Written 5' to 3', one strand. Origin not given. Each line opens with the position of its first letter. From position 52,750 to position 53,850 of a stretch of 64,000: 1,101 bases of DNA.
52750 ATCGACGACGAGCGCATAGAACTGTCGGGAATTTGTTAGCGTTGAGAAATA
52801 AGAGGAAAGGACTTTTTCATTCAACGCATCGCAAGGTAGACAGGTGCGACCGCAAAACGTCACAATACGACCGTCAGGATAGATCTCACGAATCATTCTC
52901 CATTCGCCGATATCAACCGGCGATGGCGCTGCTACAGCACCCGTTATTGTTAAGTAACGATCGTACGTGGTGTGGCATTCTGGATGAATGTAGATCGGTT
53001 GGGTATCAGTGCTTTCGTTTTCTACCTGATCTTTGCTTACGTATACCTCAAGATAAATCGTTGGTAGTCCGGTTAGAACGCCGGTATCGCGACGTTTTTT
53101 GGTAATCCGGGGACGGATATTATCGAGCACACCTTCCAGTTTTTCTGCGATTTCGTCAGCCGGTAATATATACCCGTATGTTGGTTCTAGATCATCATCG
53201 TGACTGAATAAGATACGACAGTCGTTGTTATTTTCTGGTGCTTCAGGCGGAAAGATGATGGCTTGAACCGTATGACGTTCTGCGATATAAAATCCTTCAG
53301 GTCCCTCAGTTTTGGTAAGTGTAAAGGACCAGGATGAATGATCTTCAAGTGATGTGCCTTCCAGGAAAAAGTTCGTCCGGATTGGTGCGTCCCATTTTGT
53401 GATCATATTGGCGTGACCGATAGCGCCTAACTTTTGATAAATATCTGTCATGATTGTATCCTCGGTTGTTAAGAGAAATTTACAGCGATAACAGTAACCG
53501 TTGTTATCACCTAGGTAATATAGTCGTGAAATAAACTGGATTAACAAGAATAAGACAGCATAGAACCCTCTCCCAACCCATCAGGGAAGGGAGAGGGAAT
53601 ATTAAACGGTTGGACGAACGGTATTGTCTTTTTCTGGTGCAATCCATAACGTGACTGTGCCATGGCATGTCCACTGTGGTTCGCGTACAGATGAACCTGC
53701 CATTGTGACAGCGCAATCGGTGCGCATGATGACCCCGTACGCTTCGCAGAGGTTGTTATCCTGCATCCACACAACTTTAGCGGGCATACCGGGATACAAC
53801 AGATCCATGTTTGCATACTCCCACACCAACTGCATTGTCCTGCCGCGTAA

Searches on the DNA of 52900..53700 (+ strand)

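Call 83: search_dna_similar(query=window:52900-53700:+, collection=phages, mode=distant, max_rows=3)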
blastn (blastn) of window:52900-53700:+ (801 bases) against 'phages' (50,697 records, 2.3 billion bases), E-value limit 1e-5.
Records with a match: 2; places in all: 8; records where one place covers at least 80% of the query: 0.
Best place of each record, by identity: 90-95% 2.
By first word of the organism name: Escherichia 2.
By host as written in the record: Escherichia coli 2.
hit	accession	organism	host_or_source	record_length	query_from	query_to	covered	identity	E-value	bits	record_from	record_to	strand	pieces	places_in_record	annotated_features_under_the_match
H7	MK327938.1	Escherichia phage vB_EcoM_Goslar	Escherichia coli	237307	548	801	32%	91.0%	1e-93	350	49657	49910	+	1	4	hypothetical protein (x2)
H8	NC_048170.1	Escherichia phage vB_EcoM_Goslar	Escherichia coli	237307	548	801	32%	91.0%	1e-93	350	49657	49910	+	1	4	hypothetical protein (x2)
